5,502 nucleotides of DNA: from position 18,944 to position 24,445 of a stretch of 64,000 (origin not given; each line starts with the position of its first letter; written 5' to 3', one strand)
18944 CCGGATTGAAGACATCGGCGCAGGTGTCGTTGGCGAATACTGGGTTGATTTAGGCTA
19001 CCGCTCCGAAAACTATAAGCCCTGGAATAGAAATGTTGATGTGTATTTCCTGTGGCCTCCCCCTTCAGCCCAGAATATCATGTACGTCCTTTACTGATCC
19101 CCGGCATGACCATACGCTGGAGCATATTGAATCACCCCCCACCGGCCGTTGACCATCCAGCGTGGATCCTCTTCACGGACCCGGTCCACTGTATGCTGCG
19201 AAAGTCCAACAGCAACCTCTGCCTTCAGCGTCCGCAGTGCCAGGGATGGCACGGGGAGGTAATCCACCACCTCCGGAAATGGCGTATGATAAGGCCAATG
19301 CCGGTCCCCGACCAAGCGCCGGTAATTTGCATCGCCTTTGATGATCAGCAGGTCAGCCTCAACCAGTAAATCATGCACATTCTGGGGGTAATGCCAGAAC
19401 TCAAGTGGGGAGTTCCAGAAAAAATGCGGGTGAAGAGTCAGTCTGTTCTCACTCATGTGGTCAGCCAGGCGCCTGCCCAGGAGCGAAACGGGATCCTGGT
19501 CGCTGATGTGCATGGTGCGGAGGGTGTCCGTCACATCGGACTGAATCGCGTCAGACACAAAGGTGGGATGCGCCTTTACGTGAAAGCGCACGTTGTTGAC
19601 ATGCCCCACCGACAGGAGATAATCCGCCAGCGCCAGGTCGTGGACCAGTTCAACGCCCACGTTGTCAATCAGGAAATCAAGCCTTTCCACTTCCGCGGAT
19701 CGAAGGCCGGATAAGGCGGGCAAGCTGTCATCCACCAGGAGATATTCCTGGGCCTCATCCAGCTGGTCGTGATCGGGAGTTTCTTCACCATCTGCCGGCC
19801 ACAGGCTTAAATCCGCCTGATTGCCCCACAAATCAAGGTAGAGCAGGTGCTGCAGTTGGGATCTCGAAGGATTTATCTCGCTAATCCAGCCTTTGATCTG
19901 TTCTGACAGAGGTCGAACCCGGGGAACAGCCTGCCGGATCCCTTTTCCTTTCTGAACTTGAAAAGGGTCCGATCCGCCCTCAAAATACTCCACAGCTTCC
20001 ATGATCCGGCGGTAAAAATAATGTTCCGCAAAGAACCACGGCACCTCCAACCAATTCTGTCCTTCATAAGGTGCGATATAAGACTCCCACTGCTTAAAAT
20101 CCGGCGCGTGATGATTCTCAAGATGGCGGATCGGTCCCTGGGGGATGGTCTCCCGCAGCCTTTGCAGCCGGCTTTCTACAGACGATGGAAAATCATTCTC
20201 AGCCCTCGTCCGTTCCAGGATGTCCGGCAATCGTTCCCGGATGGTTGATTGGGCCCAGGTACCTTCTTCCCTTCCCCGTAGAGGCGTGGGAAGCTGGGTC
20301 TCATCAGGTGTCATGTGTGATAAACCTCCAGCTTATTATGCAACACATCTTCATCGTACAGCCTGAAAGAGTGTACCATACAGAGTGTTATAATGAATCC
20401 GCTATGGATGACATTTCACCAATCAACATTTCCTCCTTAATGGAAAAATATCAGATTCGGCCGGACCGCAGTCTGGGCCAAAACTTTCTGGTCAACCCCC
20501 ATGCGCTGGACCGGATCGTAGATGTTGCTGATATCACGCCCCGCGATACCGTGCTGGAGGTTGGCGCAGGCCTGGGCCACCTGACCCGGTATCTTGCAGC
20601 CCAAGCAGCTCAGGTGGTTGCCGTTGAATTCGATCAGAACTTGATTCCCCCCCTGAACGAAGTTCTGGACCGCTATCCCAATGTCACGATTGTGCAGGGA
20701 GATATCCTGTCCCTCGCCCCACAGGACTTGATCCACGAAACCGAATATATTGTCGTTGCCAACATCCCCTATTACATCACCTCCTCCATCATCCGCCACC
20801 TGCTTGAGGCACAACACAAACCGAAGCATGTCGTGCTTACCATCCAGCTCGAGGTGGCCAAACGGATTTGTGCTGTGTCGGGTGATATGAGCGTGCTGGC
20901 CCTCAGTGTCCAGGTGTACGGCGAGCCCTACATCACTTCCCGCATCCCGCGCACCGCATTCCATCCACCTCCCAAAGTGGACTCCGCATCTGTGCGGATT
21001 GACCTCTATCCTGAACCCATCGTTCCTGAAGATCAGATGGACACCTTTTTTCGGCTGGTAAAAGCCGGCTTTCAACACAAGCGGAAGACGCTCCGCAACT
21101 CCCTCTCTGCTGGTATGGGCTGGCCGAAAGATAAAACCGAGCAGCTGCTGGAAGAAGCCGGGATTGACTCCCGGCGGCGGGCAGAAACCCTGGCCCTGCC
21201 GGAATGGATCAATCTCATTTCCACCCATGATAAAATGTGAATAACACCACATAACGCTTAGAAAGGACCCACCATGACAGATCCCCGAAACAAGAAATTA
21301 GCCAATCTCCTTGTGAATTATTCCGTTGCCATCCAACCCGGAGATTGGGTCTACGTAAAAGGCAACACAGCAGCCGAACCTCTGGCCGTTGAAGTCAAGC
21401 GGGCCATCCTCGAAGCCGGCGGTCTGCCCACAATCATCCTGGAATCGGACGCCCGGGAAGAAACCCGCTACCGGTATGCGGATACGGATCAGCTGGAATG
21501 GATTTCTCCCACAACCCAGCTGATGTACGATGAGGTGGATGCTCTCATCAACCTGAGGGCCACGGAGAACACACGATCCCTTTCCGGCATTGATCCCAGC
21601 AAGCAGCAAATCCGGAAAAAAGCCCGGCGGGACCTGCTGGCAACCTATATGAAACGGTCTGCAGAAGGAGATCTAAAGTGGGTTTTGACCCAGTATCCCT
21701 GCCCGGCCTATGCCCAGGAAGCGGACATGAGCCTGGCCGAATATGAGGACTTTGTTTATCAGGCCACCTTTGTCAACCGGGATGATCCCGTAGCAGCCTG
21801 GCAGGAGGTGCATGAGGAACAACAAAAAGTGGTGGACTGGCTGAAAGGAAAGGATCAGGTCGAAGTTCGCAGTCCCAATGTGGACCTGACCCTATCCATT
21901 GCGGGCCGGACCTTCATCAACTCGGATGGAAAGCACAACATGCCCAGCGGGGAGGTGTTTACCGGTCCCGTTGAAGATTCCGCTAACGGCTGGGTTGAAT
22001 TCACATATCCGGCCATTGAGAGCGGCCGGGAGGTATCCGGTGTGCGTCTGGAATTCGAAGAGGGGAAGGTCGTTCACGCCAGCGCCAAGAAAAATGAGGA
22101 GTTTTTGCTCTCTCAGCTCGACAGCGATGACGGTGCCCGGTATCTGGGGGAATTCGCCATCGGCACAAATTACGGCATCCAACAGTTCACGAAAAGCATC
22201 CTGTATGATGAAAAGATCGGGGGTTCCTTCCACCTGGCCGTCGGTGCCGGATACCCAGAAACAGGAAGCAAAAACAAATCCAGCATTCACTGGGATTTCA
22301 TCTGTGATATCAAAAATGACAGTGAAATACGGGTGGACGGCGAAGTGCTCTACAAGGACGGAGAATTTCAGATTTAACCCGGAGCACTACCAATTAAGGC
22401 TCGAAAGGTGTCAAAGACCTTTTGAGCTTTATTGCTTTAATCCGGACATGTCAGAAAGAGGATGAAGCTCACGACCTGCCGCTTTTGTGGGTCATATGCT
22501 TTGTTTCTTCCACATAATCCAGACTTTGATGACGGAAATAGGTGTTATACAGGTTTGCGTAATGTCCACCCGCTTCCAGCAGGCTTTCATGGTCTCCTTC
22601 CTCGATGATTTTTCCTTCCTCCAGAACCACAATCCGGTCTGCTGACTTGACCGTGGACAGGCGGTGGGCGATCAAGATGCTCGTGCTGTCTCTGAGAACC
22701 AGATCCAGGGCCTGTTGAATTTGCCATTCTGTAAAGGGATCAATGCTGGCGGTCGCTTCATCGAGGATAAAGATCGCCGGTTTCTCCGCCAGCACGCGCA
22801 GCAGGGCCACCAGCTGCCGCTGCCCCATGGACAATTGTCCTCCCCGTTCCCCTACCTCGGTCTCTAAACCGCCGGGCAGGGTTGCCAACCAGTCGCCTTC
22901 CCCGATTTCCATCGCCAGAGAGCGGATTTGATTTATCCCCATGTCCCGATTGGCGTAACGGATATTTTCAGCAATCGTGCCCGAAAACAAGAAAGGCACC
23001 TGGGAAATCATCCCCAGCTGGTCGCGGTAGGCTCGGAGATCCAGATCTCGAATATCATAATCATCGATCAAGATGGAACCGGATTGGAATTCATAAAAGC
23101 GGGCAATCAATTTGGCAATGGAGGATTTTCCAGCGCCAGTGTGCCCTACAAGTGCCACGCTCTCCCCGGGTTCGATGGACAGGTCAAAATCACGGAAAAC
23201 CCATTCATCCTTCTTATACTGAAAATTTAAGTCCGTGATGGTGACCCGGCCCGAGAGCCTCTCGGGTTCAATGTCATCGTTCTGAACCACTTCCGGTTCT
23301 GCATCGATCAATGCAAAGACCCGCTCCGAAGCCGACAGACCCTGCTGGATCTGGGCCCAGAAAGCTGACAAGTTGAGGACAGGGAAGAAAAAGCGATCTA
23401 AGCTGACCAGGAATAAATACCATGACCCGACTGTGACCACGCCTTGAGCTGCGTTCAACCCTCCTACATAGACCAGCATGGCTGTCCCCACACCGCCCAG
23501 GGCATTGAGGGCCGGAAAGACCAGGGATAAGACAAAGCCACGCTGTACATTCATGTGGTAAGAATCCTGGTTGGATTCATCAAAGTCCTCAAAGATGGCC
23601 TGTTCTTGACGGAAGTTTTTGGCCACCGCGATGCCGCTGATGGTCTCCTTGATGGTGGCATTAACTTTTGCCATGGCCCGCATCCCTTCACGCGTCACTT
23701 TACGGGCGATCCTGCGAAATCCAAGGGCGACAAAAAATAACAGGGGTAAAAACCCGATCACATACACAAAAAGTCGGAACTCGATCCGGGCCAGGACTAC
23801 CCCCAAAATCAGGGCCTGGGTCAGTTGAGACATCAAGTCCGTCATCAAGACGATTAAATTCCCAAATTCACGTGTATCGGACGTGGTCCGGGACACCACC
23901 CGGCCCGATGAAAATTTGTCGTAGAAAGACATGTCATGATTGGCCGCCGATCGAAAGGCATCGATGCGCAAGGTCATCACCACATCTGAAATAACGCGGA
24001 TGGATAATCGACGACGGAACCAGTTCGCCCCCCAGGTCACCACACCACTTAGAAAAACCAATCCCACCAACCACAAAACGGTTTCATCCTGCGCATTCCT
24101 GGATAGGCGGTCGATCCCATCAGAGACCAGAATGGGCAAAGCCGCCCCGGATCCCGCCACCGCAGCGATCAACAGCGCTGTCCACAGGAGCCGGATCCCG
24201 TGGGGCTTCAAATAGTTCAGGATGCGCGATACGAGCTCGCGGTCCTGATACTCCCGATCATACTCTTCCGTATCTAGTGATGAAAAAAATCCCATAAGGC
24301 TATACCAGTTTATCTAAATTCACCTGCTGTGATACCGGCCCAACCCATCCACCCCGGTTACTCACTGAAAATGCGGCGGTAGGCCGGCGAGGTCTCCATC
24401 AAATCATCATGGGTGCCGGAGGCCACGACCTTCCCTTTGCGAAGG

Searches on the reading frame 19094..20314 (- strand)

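Call 66: search_protein_families(library=pfam, proteins=[window:19094-20314:-], max_evalue=0.00001)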
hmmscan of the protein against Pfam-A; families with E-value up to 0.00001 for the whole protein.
window:19094-20314:- (407 aa): 1 family
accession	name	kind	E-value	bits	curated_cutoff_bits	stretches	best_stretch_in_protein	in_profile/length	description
PF01937.24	ARMT1-like_dom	-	3.8e-63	214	25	1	24-377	1-309/311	Damage-control phosphatase ARMT1-like domain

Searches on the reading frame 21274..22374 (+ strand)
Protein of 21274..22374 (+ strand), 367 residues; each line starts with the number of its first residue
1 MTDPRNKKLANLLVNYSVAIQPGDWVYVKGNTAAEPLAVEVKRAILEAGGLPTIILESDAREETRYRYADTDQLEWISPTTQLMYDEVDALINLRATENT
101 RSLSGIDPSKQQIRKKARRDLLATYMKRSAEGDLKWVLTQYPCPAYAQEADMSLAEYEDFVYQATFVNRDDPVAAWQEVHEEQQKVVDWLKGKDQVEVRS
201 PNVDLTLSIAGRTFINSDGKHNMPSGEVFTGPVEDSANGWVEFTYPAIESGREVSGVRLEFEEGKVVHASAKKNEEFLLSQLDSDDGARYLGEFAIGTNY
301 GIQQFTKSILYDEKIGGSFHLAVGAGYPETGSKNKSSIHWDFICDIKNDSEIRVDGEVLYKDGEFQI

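Call 66: search_protein_families(library=pfam, proteins=[window:21274-22374:+], max_evalue=0.00001)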
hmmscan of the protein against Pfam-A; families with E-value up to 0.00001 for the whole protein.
window:21274-22374:+ (367 aa): 1 family
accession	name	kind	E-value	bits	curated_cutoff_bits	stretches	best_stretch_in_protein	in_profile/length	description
PF02073.20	Peptidase_M29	-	1.6e-91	307.6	27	1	5-364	4-405/406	Thermophilic metalloprotease (M29)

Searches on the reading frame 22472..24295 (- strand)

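Call 67: search_protein_families(library=pfam, proteins=[window:22472-24295:-], max_evalue=0.00001)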
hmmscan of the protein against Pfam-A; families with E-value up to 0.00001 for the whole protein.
window:22472-24295:- (608 aa): 2 families
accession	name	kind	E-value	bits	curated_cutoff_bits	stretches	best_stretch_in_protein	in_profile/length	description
PF00664.28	ABC_membrane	-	1.5e-31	110.6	28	1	41-305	5-273/274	ABC transporter transmembrane region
PF00005.33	ABC_tran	-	4.9e-29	102.1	25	1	368-516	2-137/137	ABC transporter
